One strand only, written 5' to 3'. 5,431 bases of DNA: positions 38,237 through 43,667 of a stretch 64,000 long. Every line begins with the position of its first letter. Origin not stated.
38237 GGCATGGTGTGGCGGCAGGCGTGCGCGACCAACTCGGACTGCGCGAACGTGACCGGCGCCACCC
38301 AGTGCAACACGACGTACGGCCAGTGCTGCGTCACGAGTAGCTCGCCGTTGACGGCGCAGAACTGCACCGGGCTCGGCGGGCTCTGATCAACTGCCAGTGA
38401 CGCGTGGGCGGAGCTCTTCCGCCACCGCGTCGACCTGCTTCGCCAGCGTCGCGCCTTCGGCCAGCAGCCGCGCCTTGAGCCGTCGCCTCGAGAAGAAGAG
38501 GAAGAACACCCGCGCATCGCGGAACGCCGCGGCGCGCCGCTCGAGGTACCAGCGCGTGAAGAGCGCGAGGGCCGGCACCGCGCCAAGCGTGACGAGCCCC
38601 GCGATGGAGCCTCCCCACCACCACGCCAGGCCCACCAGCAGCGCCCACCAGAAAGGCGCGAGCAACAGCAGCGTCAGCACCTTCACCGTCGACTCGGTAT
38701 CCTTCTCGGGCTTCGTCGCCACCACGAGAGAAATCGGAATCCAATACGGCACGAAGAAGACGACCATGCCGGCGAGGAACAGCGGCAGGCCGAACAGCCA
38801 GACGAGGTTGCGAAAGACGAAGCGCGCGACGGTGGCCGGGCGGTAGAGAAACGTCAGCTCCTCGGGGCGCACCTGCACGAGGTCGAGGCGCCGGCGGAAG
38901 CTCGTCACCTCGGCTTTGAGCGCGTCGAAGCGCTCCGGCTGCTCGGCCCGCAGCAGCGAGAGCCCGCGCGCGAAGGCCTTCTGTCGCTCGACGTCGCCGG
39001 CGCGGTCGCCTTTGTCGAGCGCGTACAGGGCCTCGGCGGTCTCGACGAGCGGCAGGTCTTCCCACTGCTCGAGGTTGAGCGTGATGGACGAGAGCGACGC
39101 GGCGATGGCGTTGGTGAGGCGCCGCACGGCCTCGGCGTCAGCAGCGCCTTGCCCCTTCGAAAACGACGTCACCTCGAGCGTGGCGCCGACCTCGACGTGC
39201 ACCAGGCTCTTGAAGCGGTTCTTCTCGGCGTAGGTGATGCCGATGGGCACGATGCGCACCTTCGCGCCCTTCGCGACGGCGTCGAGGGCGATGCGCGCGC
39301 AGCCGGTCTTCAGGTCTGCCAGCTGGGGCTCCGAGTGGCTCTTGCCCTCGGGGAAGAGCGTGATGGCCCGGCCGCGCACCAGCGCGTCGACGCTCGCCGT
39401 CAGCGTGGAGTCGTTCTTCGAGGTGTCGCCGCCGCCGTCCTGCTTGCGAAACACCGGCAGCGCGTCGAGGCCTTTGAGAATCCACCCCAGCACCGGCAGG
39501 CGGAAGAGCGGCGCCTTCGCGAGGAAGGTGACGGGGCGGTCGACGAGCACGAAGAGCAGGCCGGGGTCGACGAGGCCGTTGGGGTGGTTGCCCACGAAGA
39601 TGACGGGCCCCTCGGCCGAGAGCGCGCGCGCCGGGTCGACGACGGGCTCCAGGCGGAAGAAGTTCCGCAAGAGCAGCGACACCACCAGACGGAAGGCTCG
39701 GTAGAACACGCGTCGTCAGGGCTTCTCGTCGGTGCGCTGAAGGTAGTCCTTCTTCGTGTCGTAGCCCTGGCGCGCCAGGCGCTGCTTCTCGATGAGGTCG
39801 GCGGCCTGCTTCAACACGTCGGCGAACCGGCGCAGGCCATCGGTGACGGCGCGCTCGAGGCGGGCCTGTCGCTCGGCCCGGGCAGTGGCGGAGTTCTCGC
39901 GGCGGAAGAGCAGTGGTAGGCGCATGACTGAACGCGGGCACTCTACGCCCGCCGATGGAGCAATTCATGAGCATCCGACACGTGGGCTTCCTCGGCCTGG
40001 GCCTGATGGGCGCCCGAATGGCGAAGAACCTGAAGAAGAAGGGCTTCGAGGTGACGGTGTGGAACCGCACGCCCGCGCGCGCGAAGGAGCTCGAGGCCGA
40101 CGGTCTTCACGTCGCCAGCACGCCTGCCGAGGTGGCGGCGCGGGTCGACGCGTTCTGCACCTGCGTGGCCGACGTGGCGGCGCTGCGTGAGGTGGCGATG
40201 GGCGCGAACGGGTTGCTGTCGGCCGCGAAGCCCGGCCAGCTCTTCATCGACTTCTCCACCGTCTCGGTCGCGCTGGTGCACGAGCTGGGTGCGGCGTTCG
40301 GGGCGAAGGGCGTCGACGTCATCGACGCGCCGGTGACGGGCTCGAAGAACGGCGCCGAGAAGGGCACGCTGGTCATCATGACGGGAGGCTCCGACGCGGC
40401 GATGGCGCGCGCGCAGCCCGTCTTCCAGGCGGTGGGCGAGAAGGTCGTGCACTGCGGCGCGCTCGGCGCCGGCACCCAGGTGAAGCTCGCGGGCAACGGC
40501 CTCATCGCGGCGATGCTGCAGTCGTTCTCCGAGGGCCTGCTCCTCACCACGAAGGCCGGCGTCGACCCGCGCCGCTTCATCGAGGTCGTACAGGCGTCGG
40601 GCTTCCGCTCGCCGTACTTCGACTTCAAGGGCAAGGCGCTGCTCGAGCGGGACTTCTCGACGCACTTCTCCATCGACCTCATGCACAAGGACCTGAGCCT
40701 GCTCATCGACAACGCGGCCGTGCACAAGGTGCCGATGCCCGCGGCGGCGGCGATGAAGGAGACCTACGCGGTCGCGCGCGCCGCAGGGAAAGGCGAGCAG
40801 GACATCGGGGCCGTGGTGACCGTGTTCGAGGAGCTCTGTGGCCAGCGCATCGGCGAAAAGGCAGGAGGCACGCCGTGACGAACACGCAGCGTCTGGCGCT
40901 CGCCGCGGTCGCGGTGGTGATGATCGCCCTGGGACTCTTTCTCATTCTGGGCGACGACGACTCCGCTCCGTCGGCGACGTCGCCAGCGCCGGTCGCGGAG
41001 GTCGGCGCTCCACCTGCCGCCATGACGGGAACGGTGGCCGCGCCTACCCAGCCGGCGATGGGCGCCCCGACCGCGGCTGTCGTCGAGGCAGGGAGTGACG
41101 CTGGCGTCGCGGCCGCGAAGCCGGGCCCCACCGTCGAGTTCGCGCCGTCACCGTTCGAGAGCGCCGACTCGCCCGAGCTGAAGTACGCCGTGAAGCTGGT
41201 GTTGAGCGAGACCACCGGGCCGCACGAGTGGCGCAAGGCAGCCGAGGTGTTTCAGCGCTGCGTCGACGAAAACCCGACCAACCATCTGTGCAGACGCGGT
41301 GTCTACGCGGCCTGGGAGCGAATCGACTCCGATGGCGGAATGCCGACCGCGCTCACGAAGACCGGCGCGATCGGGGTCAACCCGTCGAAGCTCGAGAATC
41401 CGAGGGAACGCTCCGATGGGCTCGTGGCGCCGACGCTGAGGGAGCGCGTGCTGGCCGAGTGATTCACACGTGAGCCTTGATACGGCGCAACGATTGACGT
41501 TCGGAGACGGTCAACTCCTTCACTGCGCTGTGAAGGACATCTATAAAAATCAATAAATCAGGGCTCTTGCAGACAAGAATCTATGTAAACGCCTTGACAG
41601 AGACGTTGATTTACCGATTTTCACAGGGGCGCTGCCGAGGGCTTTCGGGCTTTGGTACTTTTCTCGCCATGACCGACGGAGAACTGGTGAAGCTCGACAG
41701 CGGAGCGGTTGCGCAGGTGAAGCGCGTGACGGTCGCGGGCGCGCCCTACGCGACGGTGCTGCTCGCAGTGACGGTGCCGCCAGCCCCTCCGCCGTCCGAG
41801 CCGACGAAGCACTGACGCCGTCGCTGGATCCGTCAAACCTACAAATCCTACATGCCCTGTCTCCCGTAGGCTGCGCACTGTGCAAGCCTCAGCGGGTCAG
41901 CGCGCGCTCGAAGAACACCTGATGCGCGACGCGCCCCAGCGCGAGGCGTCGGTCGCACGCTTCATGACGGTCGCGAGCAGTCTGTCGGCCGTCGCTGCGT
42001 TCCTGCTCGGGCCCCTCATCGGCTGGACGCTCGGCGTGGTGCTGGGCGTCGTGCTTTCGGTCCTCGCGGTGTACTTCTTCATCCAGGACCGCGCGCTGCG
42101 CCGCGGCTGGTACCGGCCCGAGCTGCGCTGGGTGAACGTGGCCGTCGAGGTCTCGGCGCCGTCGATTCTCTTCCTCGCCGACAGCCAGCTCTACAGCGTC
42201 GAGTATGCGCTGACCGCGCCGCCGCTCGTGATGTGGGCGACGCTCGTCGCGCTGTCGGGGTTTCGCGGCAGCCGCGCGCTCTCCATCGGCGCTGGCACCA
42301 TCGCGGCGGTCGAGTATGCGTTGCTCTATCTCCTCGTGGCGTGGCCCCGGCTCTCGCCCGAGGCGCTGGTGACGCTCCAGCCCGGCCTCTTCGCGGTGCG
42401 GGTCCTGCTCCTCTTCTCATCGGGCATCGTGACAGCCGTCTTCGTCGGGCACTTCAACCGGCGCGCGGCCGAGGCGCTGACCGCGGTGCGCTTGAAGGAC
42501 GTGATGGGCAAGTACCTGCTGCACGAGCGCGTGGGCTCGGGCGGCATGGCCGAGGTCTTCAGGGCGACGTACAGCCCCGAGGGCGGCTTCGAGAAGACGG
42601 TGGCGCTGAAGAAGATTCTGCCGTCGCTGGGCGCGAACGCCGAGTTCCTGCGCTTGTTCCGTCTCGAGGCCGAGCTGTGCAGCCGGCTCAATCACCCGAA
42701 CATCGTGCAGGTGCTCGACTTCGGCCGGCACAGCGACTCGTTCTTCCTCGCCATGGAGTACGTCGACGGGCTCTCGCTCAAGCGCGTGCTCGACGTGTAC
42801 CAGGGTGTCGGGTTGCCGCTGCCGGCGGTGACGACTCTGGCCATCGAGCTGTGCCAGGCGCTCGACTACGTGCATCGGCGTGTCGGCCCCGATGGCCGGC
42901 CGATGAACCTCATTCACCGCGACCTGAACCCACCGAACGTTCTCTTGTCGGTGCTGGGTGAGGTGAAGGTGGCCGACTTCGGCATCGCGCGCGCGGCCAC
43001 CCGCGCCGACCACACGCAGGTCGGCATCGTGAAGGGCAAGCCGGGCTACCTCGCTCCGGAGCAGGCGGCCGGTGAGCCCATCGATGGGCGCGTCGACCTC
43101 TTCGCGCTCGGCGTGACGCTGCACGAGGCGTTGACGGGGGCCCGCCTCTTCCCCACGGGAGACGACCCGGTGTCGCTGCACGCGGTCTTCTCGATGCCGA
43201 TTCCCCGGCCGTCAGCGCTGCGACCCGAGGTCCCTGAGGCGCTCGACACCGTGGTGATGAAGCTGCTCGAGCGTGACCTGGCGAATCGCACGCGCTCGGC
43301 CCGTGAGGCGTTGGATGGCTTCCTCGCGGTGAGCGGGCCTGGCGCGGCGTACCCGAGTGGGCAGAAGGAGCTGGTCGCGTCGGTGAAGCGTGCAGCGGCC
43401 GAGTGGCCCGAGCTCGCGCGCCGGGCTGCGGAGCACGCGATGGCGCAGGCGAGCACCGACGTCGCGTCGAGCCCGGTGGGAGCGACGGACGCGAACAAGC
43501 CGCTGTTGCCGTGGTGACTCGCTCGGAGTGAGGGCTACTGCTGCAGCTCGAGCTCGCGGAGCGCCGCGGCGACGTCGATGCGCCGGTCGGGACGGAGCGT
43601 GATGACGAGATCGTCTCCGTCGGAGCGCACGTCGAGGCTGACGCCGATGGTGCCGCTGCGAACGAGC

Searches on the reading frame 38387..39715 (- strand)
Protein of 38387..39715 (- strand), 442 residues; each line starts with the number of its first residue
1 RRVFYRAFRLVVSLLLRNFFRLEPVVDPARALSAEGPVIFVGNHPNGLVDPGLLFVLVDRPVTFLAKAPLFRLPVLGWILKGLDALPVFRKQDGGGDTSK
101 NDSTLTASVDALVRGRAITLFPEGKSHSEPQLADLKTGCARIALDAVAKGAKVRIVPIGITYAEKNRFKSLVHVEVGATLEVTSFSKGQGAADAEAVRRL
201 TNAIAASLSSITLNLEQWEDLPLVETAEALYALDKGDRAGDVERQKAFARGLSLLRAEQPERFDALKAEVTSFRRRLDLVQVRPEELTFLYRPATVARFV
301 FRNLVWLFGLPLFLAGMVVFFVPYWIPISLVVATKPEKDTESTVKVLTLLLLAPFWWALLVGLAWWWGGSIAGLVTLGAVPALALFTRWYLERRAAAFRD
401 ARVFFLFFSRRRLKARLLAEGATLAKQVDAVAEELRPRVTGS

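Call 75: search_protein_families(library=pfam, proteins=[window:38387-39715:-], max_evalue=0.0001)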
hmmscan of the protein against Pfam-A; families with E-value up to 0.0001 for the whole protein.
window:38387-39715:- (442 aa): 1 family
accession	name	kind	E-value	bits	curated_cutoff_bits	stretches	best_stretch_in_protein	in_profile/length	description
PF01553.26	Acyltransferase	-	3.9e-19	69.2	23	1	31-160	9-131/132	Acyltransferase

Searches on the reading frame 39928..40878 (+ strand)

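Call 75: search_protein_families(library=pfam, proteins=[window:39928-40878:+], max_evalue=0.0001)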
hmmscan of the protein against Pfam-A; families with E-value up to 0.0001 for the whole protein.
window:39928-40878:+ (316 aa): 7 families
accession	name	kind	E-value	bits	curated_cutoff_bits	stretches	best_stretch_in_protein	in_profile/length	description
PF03446.21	NAD_binding_2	-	5.6e-49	166.7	21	1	19-177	2-161/161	NAD binding domain of 6-phosphogluconate dehydrogenase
PF14833.11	NAD_binding_11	-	6.4e-27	94.7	30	1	180-299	1-121/122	NAD-binding of NADP-dependent 3-hydroxyisobutyrate dehydrogenase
PF02826.25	2-Hacid_dh_C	-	9e-07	28.9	25.1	1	15-109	35-126/178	D-isomer specific 2-hydroxyacid dehydrogenase, NAD binding domain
PF02558.23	ApbA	-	2.7e-06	27.5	22.2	1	20-76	2-57/150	Ketopantoate reductase PanE/ApbA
PF03807.23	F420_oxidored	-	2.9e-06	28.2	21.6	1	19-108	2-90/94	NADP oxidoreductase coenzyme F420-dependent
PF01488.26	Shikimate_DH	-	3.1e-06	27.8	24.3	1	16-59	12-56/138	Shikimate / quinate 5-dehydrogenase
PF21761.2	RedAm-like_C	-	9.4e-05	23.1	27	0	193-301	16-126/127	NADPH-dependent reductive aminase-like, C-terminal domain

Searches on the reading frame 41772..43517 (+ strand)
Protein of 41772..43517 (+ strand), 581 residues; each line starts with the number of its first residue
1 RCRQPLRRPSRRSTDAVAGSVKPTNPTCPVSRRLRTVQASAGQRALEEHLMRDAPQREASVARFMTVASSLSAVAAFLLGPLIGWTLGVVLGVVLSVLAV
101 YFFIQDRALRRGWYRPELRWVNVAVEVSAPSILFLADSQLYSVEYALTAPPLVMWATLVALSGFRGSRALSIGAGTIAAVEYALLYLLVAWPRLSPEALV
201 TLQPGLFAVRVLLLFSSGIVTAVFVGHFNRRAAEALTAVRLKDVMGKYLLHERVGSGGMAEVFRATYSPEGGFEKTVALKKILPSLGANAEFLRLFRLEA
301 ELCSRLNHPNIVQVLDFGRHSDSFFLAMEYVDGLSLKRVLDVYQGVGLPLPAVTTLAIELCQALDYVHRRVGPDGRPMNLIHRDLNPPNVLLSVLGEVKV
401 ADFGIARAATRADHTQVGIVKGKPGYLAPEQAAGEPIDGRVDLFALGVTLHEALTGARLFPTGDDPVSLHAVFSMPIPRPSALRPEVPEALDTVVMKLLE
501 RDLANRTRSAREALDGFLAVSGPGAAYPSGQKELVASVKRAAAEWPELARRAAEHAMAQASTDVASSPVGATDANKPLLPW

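Call 75: search_protein_families(library=pfam, proteins=[window:41772-43517:+], max_evalue=0.0001)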
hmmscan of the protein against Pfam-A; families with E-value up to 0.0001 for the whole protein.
window:41772-43517:+ (581 aa): 2 families
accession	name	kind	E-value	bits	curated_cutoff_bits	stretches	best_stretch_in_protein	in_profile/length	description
PF00069.31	Pkinase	-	1.6e-36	126.5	31.7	1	250-512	3-256/263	Protein kinase domain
PF07714.23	PK_Tyr_Ser-Thr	-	1.9e-26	93.3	23.1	1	250-462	3-207/258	Protein tyrosine and serine/threonine kinase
